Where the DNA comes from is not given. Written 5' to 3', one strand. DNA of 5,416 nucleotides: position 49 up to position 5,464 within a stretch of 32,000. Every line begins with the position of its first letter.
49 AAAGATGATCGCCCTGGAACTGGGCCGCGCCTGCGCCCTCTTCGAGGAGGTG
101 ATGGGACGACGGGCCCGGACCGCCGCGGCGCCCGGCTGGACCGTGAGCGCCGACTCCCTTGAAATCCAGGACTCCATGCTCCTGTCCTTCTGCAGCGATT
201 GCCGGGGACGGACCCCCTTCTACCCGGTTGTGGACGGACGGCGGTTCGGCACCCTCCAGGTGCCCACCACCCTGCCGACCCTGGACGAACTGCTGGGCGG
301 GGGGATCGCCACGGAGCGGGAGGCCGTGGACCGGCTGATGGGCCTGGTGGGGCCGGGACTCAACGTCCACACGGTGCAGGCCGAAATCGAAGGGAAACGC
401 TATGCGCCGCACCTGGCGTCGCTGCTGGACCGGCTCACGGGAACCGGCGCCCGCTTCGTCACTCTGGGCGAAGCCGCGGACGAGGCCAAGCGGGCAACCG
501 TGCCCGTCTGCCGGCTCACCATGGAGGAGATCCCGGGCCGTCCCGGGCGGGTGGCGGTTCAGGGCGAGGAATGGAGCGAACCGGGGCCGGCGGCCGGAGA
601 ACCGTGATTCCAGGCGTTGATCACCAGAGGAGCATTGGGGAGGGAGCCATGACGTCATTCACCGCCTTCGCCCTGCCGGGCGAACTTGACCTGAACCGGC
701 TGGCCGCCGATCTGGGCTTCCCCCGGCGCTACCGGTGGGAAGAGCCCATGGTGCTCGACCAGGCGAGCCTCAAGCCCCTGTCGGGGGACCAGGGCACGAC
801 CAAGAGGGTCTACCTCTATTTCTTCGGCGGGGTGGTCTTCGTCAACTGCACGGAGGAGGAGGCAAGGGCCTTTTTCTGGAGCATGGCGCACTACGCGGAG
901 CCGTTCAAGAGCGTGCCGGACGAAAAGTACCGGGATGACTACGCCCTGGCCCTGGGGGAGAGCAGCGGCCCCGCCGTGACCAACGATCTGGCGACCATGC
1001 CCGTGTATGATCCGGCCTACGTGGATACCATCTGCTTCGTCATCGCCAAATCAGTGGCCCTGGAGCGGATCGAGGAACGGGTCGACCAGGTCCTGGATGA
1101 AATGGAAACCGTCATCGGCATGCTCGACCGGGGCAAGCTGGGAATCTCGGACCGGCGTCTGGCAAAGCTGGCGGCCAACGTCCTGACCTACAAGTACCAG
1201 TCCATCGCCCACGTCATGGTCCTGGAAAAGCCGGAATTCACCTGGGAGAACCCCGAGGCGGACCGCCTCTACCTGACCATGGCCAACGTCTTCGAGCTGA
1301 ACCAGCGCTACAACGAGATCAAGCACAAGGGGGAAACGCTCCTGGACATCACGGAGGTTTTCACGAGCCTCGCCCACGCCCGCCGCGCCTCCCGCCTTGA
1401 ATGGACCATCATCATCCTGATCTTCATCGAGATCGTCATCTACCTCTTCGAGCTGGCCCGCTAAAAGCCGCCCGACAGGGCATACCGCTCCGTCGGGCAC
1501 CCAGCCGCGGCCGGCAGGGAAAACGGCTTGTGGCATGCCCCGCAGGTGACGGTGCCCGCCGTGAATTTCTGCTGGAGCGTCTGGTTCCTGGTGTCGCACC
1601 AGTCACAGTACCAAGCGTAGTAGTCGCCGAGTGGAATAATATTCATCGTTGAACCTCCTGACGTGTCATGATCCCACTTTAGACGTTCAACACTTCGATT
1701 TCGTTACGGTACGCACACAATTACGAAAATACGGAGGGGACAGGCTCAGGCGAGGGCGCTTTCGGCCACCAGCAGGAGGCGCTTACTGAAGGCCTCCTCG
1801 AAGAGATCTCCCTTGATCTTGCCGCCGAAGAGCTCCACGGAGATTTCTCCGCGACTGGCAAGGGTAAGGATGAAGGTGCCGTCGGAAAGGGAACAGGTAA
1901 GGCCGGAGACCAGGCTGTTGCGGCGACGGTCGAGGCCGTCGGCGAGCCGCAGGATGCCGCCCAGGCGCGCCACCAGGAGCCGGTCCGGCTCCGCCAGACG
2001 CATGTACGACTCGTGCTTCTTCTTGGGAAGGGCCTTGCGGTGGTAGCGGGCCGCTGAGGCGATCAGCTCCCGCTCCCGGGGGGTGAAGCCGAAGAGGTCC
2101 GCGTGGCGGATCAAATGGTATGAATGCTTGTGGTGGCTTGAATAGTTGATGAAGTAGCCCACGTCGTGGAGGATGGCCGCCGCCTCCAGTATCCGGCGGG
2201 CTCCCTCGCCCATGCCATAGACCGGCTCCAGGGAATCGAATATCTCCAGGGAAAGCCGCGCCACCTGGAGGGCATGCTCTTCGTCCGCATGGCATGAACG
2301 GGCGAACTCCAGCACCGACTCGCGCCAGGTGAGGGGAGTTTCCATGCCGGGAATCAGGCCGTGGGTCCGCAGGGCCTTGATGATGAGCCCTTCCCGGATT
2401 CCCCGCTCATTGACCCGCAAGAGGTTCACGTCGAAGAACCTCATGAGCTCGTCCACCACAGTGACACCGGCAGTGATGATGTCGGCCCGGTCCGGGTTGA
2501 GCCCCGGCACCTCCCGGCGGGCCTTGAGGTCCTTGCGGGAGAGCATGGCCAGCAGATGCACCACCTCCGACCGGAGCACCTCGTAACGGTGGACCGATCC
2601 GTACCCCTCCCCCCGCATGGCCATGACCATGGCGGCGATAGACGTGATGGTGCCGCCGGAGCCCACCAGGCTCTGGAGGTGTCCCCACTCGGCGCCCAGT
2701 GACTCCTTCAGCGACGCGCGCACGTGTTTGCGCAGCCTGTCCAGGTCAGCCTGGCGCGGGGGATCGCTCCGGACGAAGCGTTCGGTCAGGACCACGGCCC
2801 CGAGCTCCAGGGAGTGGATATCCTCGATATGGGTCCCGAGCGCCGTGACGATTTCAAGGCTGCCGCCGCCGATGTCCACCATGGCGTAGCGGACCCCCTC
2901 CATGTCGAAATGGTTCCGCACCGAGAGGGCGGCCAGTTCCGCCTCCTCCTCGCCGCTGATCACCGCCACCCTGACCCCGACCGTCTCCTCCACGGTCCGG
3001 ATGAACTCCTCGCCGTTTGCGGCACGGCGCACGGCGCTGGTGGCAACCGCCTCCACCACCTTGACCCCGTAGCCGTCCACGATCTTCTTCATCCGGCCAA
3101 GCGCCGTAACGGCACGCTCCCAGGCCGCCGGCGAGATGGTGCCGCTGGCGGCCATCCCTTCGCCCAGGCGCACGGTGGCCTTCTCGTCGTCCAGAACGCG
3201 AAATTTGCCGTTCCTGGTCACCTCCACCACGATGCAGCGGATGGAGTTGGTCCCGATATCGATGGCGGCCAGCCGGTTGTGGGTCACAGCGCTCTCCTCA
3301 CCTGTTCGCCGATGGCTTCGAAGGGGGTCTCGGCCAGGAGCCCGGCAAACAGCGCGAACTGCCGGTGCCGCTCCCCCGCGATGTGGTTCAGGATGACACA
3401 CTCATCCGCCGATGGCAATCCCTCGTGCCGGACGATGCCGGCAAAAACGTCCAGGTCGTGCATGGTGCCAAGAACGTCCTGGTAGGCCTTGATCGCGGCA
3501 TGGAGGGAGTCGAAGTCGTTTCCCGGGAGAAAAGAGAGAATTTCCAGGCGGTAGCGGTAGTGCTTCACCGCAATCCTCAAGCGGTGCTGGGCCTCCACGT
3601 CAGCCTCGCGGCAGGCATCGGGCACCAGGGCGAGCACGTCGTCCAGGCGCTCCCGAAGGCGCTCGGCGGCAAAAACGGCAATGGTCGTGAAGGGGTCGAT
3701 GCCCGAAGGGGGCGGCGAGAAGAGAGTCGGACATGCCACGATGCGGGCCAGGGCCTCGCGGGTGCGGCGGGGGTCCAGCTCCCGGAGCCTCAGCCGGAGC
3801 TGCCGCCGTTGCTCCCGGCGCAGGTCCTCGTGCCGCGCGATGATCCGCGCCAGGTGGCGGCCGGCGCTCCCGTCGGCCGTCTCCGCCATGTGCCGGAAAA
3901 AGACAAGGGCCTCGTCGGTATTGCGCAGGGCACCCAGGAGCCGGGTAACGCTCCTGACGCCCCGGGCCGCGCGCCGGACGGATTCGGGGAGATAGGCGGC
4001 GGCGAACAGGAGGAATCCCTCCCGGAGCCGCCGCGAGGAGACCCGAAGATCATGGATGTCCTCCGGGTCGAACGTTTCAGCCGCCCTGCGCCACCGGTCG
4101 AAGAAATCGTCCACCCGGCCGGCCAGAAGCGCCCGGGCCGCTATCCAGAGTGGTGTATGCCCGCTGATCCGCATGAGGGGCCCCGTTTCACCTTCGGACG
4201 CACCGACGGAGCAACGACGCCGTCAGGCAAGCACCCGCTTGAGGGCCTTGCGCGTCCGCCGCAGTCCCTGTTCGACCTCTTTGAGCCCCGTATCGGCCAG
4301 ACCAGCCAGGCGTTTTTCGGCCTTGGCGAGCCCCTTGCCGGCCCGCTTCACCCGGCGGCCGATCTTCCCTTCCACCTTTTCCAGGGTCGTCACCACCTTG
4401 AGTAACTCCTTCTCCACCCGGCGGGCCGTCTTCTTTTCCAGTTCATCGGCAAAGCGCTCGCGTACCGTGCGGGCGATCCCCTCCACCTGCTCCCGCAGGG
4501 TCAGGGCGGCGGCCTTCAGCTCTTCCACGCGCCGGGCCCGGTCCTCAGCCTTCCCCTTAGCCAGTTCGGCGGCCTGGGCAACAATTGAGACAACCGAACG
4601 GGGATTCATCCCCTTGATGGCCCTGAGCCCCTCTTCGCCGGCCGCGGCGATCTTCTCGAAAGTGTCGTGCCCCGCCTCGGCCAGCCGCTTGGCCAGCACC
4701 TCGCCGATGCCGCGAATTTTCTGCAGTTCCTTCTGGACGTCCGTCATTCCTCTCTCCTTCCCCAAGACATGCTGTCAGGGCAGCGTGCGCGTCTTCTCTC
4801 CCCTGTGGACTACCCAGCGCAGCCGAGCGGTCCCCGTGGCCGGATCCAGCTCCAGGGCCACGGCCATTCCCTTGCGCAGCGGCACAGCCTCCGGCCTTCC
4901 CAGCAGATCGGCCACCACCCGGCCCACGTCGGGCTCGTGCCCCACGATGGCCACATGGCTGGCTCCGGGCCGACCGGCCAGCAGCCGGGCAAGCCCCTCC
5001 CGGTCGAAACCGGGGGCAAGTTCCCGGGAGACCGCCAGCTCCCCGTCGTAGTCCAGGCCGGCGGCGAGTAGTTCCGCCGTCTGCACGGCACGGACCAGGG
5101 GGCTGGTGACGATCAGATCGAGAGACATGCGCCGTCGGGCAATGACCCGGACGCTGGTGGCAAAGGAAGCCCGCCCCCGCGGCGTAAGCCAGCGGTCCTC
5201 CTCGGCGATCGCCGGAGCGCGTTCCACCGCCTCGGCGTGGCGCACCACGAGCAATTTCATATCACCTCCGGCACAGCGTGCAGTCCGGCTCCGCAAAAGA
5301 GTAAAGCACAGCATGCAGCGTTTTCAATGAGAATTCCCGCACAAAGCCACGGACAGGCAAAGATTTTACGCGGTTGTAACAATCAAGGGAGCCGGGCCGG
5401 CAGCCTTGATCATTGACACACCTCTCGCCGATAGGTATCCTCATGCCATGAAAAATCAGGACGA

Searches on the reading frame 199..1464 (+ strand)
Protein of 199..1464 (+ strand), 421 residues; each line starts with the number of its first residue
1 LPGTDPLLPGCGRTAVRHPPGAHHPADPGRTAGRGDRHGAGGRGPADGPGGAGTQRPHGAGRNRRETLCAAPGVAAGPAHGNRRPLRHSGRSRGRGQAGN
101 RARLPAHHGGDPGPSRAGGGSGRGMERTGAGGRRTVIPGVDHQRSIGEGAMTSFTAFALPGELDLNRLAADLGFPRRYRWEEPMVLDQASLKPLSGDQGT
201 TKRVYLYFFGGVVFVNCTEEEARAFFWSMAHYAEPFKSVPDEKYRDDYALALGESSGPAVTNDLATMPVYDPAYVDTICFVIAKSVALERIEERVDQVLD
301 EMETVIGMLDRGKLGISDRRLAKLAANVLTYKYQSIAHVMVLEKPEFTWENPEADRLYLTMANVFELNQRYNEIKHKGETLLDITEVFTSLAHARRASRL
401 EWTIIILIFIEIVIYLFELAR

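Call 10: search_protein_families(library=pfam, proteins=[window:199-1464:+], max_evalue=0.001)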
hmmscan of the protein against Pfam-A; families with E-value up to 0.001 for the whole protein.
window:199-1464:+ (421 aa): 1 family
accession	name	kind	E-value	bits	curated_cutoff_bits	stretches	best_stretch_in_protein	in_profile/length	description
PF02582.19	DUF155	-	1.6e-31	110.2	27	1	204-373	1-172/174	RMND1/Sif2-Sif3/Mrx10, DUF155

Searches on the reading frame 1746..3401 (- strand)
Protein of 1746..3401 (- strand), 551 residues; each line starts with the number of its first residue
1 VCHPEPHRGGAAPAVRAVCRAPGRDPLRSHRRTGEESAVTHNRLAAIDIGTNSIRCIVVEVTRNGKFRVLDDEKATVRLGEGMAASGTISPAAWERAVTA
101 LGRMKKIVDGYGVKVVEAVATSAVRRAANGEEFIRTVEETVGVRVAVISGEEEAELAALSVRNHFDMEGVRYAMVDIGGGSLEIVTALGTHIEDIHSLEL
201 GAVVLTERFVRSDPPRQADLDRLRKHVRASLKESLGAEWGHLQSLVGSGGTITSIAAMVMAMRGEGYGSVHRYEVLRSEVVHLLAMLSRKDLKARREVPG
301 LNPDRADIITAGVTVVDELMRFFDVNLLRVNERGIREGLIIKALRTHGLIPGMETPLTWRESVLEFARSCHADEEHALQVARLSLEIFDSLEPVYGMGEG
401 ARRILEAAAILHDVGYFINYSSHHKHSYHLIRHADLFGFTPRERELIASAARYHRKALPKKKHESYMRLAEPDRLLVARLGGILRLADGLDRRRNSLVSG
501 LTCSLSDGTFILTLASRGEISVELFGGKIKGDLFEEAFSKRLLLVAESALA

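Call 10: search_protein_families(library=pfam, proteins=[window:1746-3401:-], max_evalue=0.001)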
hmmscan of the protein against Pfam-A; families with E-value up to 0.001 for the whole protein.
window:1746-3401:- (551 aa): 3 families
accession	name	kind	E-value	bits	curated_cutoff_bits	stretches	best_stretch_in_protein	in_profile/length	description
PF02541.22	Ppx-GppA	-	3.6e-65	220.7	27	1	59-347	2-285/285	Ppx/GppA phosphatase family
PF21447.3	Ppx-GppA_III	-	8e-30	104.4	27.3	1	361-514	4-156/177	Ppx/GppA phosphatase, domain III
PF01966.28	HD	-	1.7e-09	38.4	22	1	375-492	3-115/116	HD domain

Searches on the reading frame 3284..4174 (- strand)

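Call 10: search_protein_families(library=pfam, proteins=[window:3284-4174:-], max_evalue=0.001)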
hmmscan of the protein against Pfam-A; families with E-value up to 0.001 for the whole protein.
window:3284-4174:- (296 aa): 1 family
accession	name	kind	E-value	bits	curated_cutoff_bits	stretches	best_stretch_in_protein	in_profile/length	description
PF05235.19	CHAD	-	6e-39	134.8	25.6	1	16-246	2-225/228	CHAD domain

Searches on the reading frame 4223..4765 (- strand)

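Call 10: search_protein_families(library=pfam, proteins=[window:4223-4765:-], max_evalue=0.001)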
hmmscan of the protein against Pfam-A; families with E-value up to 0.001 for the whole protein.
window:4223-4765:- (180 aa): 3 families
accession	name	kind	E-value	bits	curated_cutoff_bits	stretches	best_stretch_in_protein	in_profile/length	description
PF14520.12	HHH_5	-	4.4e-10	40.3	27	1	13-66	3-56/57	Helix-hairpin-helix domain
PF12826.13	HHH_2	-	0.00026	21.5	27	0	17-62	8-52/64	Helix-hairpin-helix motif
PF10391.15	DNA_pol_lambd_f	-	0.00029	21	29.8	1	12-43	1-32/51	Fingers domain of DNA polymerase lambda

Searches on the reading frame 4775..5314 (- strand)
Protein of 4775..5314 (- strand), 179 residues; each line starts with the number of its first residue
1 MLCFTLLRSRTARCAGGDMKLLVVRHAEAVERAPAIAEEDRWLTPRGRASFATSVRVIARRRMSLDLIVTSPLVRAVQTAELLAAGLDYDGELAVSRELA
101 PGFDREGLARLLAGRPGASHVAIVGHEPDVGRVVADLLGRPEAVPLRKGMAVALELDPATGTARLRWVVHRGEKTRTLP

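Call 10: search_protein_families(library=pfam, proteins=[window:4775-5314:-], max_evalue=0.001)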
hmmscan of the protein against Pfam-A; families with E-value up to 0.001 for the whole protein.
window:4775-5314:- (179 aa): 1 family
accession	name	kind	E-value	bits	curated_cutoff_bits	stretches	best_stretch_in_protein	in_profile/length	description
PF00300.27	His_Phos_1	-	9.5e-09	35.6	21.7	1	21-88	1-68/194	Histidine phosphatase superfamily (branch 1)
